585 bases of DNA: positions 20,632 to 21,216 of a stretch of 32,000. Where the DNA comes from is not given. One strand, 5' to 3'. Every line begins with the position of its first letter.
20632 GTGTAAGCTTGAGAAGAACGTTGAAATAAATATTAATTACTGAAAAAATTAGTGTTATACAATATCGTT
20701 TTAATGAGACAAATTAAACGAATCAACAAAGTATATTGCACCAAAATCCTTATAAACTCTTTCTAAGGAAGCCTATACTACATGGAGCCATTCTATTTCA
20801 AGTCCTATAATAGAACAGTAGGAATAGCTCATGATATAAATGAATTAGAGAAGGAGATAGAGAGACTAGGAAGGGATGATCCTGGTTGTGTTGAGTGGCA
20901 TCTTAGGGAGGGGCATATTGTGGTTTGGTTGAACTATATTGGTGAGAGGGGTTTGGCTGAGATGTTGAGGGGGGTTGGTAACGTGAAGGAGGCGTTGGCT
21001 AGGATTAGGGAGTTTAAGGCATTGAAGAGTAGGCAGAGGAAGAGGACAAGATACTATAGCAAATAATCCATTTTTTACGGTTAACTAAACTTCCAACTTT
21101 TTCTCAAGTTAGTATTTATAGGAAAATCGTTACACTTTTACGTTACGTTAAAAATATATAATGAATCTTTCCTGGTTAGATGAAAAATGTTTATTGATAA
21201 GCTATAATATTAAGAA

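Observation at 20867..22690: Perfect 199-bp direct repeat brackets a vapBC cassette and 647 bp of non-coding DNA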

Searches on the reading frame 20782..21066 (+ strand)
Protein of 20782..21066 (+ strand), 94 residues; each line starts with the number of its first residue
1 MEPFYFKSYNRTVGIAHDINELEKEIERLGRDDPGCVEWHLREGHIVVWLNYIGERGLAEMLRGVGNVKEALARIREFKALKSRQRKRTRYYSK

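Call 5: search_protein_families(library=pfam, proteins=[window:20782-21066:+], max_evalue=0.01)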
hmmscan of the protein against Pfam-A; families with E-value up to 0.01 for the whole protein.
window:20782-21066:+ (94 aa): 0 families

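Call 8: find_encoding_contigs(protein=window:20782-21066:+, flank=10000, max_places=10)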
Protein window:20782-21066:+ (94 aa): no gene with exactly this product is on record in the collection.

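Call 19: find_homologous_proteins(query=window:20782-21063:+, max_evalue=0.001)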
Query window:20782-21063:+ (94 aa): 41 proteins with E <= 0.001 among 42 candidates.
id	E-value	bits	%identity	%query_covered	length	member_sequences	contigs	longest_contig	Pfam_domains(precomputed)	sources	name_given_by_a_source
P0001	7.8e-51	188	88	99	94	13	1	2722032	-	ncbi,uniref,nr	ncbi:hypothetical protein [Saccharolobus islandicus]|uniref:Uncharacterized protein n=1 Tax=Saccharo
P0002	1.0e-48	181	81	100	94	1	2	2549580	-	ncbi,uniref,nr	ncbi:hypothetical protein GFS03_01165 [Sulfolobus sp. E5-1-F]|uniref:hypothetical protein n=1 Tax=Su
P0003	1.4e-40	155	74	96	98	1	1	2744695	-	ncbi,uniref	ncbi:hypothetical protein V6M85_05805 [Sulfolobus tengchongensis]|uniref:Uncharacterized protein n=1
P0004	1.4e-39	152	73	100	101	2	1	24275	-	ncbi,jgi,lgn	-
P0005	6.3e-39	150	71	100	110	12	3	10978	-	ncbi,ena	ncbi:MAG: hypothetical protein QXZ23_10310 [Saccharolobus sp.]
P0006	6.6e-37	143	67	100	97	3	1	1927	-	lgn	-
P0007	9.6e-36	140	68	96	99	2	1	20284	-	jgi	jgi:hypothetical protein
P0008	1.7e-35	139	71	88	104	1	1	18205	-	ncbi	-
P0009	1.8e-35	139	73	88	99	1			-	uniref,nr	uniref:Uncharacterized protein n=1 Tax=Saccharolobus islandicus TaxID=43080 RepID=Q5W2W7_SACIS|nr:hy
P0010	2.6e-35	138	74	87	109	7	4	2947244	-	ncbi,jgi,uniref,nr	ncbi:hypothetical protein [Acidianus brierleyi]|uniref:hypothetical protein n=1 Tax=Acidianus brierl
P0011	3.1e-35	138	67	90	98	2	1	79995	-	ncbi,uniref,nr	ncbi:hypothetical protein L3N51_01295 [Metallosphaera sp. J1]|uniref:hypothetical protein n=1 Tax=Me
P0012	8.2e-35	137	67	94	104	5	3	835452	-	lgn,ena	-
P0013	1.2e-34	136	70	88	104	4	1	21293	-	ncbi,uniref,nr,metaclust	ncbi:MAG: Hypothetical Protein ASUL_08714 [Candidatus Aramenus sulfurataquae]|uniref:Uncharacterized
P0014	1.4e-34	136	72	86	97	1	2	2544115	-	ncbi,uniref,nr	ncbi:hypothetical protein [Metallosphaera hakonensis]|uniref:Uncharacterized protein n=1 Tax=Metallo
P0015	3.1e-34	135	71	88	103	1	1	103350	-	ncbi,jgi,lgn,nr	ncbi:MAG: hypothetical protein MPF33_08165 [Candidatus Aramenus sp.]|jgi:hypothetical protein|nr:hyp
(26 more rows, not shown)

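Call 20: find_encoding_contigs(protein=P0001, flank=10000, max_places=8)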
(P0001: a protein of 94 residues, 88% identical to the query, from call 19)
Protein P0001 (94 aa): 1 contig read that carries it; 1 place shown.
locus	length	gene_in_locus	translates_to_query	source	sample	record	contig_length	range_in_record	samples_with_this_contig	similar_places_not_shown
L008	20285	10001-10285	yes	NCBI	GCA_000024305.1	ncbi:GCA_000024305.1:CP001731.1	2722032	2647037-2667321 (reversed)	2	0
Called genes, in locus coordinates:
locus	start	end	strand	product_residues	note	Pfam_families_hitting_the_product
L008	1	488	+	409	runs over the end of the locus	PF00890:FAD_binding_2 (faint), PF01134:GIDA (weak), PF01266:DAO (faint), PF01494:FAD_binding_3 (faint), PF07992:Pyr_redox_2, PF13738:Pyr_redox_3, PF00070:Pyr_redox, PF02852:Pyr_redox_dim, +3 more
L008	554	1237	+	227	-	PF00881:Nitroreductase, PF14512:TM1586_NiRdase (faint)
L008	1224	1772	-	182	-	-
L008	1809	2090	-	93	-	-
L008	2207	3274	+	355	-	PF02915:Rubrerythrin, PF01988:VIT1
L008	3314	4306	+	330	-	-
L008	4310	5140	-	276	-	PF06053:DUF929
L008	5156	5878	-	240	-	PF17746:SfsA_N, PF03749:SfsA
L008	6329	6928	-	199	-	-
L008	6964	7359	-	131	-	-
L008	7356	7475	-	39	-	-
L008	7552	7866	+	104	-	PF00037:Fer4 (weak), PF12797:Fer4_2 (faint), PF12837:Fer4_6 (faint), PF13237:Fer4_10, PF14697:Fer4_21 (weak), PF12838:Fer4_7, PF13187:Fer4_9, PF00037:Fer4 (weak), +2 more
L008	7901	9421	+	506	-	PF17899:Peptidase_M61_N, PF05299:Peptidase_M61, PF00595:PDZ (weak), PF17820:PDZ_6 (weak)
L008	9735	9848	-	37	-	-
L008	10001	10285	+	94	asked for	-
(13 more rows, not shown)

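Call 21: find_encoding_contigs(protein=P0002, flank=10000, max_places=4)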
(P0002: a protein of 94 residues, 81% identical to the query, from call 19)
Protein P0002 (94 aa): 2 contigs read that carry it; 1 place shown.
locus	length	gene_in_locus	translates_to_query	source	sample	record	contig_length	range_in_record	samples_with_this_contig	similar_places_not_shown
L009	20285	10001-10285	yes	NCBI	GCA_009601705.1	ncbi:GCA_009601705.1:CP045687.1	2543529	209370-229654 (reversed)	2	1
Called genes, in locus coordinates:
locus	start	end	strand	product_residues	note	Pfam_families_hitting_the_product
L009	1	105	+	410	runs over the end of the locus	PF00890:FAD_binding_2 (weak), PF01134:GIDA, PF03486:HI0933_like (weak), PF07992:Pyr_redox_2, PF12831:FAD_oxidored (weak), PF13738:Pyr_redox_3, PF00070:Pyr_redox, PF02852:Pyr_redox_dim, +3 more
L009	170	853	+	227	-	PF00881:Nitroreductase, PF14512:TM1586_NiRdase (faint)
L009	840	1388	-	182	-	-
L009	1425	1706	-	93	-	-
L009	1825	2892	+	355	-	PF02915:Rubrerythrin, PF01988:VIT1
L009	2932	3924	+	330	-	-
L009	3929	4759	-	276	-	PF06053:DUF929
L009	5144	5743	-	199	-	-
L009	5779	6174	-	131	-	-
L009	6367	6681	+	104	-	PF00037:Fer4 (weak), PF12797:Fer4_2 (faint), PF12837:Fer4_6 (faint), PF13237:Fer4_10, PF14697:Fer4_21 (weak), PF12838:Fer4_7, PF13187:Fer4_9, PF00037:Fer4 (weak), +2 more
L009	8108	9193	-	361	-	PF01609:DDE_Tnp_1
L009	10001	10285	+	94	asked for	-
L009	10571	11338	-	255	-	PF01022:HTH_5 (faint), PF01047:MarR (faint), PF13404:HTH_AsnC-type, PF13412:HTH_24, PF04967:HTH_10 (faint), PF13412:HTH_24 (weak), PF08279:HTH_11 (weak)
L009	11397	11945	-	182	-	-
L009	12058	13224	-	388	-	PF01370:Epimerase, PF04321:RmlD_sub_bind (weak), PF16363:GDP_Man_Dehyd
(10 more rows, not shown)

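Call 26: find_related_loci(query=A2, collection=genome_contigs, flank=6000)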
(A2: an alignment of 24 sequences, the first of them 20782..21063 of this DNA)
Query A2 (94 aa) in genome_contigs; peptide patterns used: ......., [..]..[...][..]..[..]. (x = any residue, [..] = any of these).
120 stretches matched a pattern; 48 encode a relative of the query (tblastn E <= 1e-3); 48 distinct loci.
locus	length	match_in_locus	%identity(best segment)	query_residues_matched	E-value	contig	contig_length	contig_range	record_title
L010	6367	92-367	71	1-94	7e-44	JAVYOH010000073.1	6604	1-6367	MAG: Saccharolobus sp. isolate DRTY-1_201705_bins_33 DRTY-1_201705_bins_33_scaffold_73, whole genome shotgun sequence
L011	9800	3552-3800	70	1-83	4e-40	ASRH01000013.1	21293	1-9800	MAG: Candidatus Aramenus sulfurataquae isolate AZ1-illumina contig13, whole genome shotgun sequence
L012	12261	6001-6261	66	1-87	1e-39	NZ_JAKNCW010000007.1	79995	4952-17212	Metallosphaera javensis (ex Hofmann et al. 2022) strain J1 NODE_7_length_79995_cov_116.180185, whole genome shotgun sequ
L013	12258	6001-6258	67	1-86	2e-39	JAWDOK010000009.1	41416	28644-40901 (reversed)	MAG: Acidianus hospitalis isolate RHS.bin.1 NODE_34_length_41416_cov_26.6576, whole genome shotgun sequence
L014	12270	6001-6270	66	1-90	1e-38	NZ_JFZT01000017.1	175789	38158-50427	Candidatus Acidianus copahuensis strain ALE1 ctg7180000000528, whole genome shotgun sequence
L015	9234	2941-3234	58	1-92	3e-37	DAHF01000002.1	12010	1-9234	MAG TPA_asm: Sulfolobus sp. UBA167 UBA167_contig_5015, whole genome shotgun sequence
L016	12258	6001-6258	60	1-86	4e-35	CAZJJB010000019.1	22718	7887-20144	MAG TPA_asm: uncultured Desulfurococcales archaeon isolate SRP041649_co1_29 genome assembly, contig: NODE_320_length_227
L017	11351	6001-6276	60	1-92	7e-35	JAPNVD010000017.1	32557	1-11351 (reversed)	MAG: Sulfolobaceae archaeon isolate CF.Pisc.bin.25 k141_1643229, whole genome shotgun sequence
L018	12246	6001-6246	63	1-82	5e-34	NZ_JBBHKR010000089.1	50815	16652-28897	Stygiolobus sp. CP850M NODE_13_length_50815_cov_25.884227, whole genome shotgun sequence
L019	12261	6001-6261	60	1-87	1e-33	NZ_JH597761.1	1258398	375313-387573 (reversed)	Metallosphaera yellowstonensis MK1 MetMK1scaffold_10, whole genome shotgun sequence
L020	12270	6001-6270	56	1-90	1e-32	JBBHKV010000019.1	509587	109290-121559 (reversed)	Sulfolobaceae archaeon RB850M NODE_1_length_509587_cov_26.119988, whole genome shotgun sequence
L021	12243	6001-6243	62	1-81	2e-32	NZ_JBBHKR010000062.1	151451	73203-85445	Stygiolobus sp. CP850M NODE_3_length_151451_cov_26.636860, whole genome shotgun sequence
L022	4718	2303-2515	63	2-72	6e-28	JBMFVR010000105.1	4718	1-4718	MAG: Nitrososphaeria archaeon isolate KM4348-34 NODE_105_length_4718_cov_3.463478, whole genome shotgun sequence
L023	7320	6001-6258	55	1-86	4e-27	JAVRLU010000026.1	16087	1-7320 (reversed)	MAG: Thermoplasmataceae archaeon isolate TVZ.SD19.246 Thermoplasmatota_25_MX8.12_238_16088_74.409122, whole genome shotg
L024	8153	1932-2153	59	2-75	4e-27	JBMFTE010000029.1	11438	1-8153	MAG: Nitrososphaeria archaeon isolate KM4347-05 NODE_1743_length_11438_cov_151.302820, whole genome shotgun sequence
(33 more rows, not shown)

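Call 33: find_encoding_contigs(protein=P0052, flank=10000, max_places=10)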
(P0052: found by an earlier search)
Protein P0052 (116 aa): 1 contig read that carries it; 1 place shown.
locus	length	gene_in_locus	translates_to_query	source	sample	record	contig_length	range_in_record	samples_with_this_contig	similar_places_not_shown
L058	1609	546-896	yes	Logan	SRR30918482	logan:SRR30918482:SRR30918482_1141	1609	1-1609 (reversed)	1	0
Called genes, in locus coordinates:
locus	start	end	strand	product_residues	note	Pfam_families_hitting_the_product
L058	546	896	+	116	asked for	-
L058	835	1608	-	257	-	?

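Call 35: find_encoding_contigs(protein=P0044, flank=4000, max_places=10)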
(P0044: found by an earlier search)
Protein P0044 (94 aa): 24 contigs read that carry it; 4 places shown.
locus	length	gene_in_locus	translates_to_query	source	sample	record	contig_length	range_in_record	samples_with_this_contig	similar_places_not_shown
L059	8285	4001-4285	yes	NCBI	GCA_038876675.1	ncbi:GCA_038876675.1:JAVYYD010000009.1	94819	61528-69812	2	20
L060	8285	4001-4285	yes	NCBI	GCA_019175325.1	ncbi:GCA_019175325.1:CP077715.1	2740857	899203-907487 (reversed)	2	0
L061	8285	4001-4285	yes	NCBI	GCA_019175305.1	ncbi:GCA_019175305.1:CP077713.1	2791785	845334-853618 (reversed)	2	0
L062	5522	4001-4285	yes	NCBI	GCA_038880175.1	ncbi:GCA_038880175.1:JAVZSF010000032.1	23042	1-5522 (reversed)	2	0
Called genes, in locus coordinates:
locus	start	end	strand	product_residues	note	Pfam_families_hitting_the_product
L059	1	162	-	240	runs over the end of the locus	PF17746:SfsA_N, PF03749:SfsA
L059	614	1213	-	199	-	-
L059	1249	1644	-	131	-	-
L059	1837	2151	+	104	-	PF00037:Fer4 (weak), PF12797:Fer4_2 (faint), PF12837:Fer4_6 (faint), PF13237:Fer4_10, PF14697:Fer4_21 (weak), PF12838:Fer4_7, PF13187:Fer4_9, PF00037:Fer4 (weak), +2 more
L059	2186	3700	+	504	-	PF17899:Peptidase_M61_N, PF05299:Peptidase_M61, PF17820:PDZ_6 (weak)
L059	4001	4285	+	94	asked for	-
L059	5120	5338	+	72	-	PF01850:PIN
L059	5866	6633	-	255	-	PF01022:HTH_5 (faint), PF01047:MarR (faint), PF08279:HTH_11 (faint), PF13404:HTH_AsnC-type, PF13412:HTH_24, PF04967:HTH_10 (faint), PF13412:HTH_24 (weak)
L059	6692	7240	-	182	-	-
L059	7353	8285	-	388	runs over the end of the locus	PF01370:Epimerase, PF04321:RmlD_sub_bind (weak), PF16363:GDP_Man_Dehyd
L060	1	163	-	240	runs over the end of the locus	PF17746:SfsA_N, PF03749:SfsA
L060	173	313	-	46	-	-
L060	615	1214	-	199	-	-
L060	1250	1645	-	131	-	-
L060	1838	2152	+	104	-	PF00037:Fer4 (weak), PF12797:Fer4_2 (faint), PF12837:Fer4_6 (faint), PF13237:Fer4_10, PF14697:Fer4_21 (weak), PF12838:Fer4_7, PF13187:Fer4_9, PF00037:Fer4 (weak), +2 more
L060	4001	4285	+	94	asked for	-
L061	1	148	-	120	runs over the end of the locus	PF17746:SfsA_N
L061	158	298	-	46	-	-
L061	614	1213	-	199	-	-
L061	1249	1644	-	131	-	-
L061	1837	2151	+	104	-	PF00037:Fer4 (weak), PF12797:Fer4_2 (faint), PF12837:Fer4_6 (faint), PF13237:Fer4_10, PF14697:Fer4_21 (weak), PF12838:Fer4_7, PF13187:Fer4_9, PF00037:Fer4 (weak), +2 more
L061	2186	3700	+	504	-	PF17899:Peptidase_M61_N, PF05299:Peptidase_M61, PF17820:PDZ_6 (weak)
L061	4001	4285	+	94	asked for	-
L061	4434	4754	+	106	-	-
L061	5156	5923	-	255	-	PF01022:HTH_5 (faint), PF01047:MarR (faint), PF08279:HTH_11 (faint), PF13404:HTH_AsnC-type, PF13412:HTH_24, PF04967:HTH_10 (faint), PF13412:HTH_24 (weak)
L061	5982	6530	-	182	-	-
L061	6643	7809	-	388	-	PF01370:Epimerase, PF04321:RmlD_sub_bind (weak), PF16363:GDP_Man_Dehyd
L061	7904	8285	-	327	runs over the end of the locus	PF00056:Ldh_1_N, PF02866:Ldh_1_C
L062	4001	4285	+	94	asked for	-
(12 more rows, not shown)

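Call 36: find_encoding_contigs(protein=P0045, flank=4000, max_places=10)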
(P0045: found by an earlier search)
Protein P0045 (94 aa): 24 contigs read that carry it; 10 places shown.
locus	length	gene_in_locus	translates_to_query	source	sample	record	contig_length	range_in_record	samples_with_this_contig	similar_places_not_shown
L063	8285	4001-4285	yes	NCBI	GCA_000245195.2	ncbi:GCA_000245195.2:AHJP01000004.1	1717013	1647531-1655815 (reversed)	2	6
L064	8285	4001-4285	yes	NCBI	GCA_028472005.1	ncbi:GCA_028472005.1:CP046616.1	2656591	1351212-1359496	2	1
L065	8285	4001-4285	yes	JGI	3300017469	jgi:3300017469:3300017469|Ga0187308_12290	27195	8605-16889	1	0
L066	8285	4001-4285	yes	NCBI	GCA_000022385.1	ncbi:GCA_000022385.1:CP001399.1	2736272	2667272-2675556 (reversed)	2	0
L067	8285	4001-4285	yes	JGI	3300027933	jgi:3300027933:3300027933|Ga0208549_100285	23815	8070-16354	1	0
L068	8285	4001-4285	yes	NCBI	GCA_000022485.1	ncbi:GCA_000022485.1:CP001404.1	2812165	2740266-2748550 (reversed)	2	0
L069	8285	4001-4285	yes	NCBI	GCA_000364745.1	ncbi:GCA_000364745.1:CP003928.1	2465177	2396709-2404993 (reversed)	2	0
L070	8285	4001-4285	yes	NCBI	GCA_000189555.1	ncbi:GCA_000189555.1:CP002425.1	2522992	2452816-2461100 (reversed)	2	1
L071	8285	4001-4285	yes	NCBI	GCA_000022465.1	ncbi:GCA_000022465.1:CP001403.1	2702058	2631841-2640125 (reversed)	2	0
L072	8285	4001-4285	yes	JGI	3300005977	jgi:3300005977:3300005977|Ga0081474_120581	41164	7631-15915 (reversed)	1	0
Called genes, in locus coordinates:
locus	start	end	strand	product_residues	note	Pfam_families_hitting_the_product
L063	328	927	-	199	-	-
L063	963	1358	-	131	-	-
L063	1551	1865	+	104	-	PF00037:Fer4 (weak), PF12797:Fer4_2 (faint), PF12837:Fer4_6 (faint), PF13237:Fer4_10, PF14697:Fer4_21 (weak), PF12838:Fer4_7, PF13187:Fer4_9, PF00037:Fer4 (weak), +2 more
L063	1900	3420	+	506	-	PF17899:Peptidase_M61_N, PF05299:Peptidase_M61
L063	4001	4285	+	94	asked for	-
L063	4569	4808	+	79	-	PF04014:MazE_antitoxin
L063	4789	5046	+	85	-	PF01850:PIN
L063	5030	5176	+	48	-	-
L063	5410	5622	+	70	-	-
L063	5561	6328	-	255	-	PF01022:HTH_5 (faint), PF01047:MarR (faint), PF13404:HTH_AsnC-type, PF13412:HTH_24, PF04967:HTH_10 (faint), PF13412:HTH_24 (weak), PF08279:HTH_11 (weak)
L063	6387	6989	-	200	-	-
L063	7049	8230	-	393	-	PF01370:Epimerase, PF04321:RmlD_sub_bind (weak), PF16363:GDP_Man_Dehyd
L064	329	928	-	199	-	-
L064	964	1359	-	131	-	-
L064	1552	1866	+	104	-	PF00037:Fer4 (weak), PF12797:Fer4_2 (faint), PF12837:Fer4_6 (faint), PF13237:Fer4_10, PF14697:Fer4_21 (weak), PF12838:Fer4_7, PF13187:Fer4_9, PF00037:Fer4 (weak), +2 more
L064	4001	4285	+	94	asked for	-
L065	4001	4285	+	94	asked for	-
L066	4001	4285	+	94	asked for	-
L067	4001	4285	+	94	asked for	-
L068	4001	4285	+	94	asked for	-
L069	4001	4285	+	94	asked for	-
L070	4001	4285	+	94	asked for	-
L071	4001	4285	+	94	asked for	-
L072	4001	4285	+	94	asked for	-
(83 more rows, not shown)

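Call 48: find_encoding_contigs(protein=P0003, flank=4000, max_places=3)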
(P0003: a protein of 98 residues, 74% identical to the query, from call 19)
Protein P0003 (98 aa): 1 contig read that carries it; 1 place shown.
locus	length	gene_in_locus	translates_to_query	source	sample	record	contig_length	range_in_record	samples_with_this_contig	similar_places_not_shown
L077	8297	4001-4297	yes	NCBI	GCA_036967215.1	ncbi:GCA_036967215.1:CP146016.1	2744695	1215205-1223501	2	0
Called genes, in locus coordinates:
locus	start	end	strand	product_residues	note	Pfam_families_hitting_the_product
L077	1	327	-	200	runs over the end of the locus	-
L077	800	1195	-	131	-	-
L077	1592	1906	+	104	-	PF00037:Fer4 (weak), PF12797:Fer4_2 (faint), PF12837:Fer4_6 (faint), PF13237:Fer4_10, PF14697:Fer4_21, PF12838:Fer4_7 (weak), PF13187:Fer4_9 (weak), PF00037:Fer4 (weak), +1 more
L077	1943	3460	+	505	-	PF17899:Peptidase_M61_N, PF05299:Peptidase_M61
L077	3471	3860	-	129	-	PF02566:OsmC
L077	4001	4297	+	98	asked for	-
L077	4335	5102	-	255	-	PF01022:HTH_5 (faint), PF01047:MarR (faint), PF13404:HTH_AsnC-type, PF13412:HTH_24, PF04967:HTH_10 (faint), PF13412:HTH_24, PF08279:HTH_11 (weak)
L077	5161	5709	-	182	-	-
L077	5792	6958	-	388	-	PF01370:Epimerase, PF04321:RmlD_sub_bind (faint), PF16363:GDP_Man_Dehyd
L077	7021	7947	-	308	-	PF00056:Ldh_1_N, PF02866:Ldh_1_C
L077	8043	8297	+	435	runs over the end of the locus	PF03972:MmgE_PrpD_N, PF19305:MmgE_PrpD_C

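Call 49: find_encoding_contigs(protein=P0004, flank=4000, max_places=3)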
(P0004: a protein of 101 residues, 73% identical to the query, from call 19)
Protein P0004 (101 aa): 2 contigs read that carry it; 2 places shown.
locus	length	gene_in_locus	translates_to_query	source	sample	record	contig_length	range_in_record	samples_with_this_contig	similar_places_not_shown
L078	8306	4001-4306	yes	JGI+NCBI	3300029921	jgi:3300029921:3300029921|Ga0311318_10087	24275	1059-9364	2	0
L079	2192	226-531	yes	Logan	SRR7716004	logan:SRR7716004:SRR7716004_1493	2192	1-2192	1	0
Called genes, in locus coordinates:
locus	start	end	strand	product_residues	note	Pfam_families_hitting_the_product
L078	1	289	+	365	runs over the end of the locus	PF02915:Rubrerythrin, PF01988:VIT1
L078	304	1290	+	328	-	-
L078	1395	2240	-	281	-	PF06053:DUF929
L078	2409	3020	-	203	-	-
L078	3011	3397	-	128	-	-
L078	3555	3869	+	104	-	PF13183:Fer4_8 (faint), PF00037:Fer4 (weak), PF12797:Fer4_2 (faint), PF13237:Fer4_10, PF14697:Fer4_21, PF12838:Fer4_7, PF13187:Fer4_9, PF00037:Fer4 (weak), +1 more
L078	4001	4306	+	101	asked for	-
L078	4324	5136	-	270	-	PF13404:HTH_AsnC-type, PF13412:HTH_24, PF01022:HTH_5 (faint), PF01047:MarR (faint), PF04967:HTH_10 (faint), PF13412:HTH_24, PF08279:HTH_11 (weak)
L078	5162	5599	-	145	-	-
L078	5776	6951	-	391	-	PF01370:Epimerase, PF16363:GDP_Man_Dehyd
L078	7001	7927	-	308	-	PF00056:Ldh_1_N, PF02866:Ldh_1_C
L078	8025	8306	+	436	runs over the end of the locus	PF03972:MmgE_PrpD_N, PF19305:MmgE_PrpD_C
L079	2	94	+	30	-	?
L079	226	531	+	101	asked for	-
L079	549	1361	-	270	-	PF13404:HTH_AsnC-type, PF13412:HTH_24, PF01022:HTH_5 (faint), PF01047:MarR (faint), PF04967:HTH_10 (faint), PF13412:HTH_24, PF08279:HTH_11 (weak)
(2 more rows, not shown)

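Call 59: search_protein_families(library=ncbifam, proteins=[window:20782-21063:+], max_evalue=0.01)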
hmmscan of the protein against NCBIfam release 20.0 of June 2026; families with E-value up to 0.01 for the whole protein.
window:20782-21063:+ (94 aa): 0 families
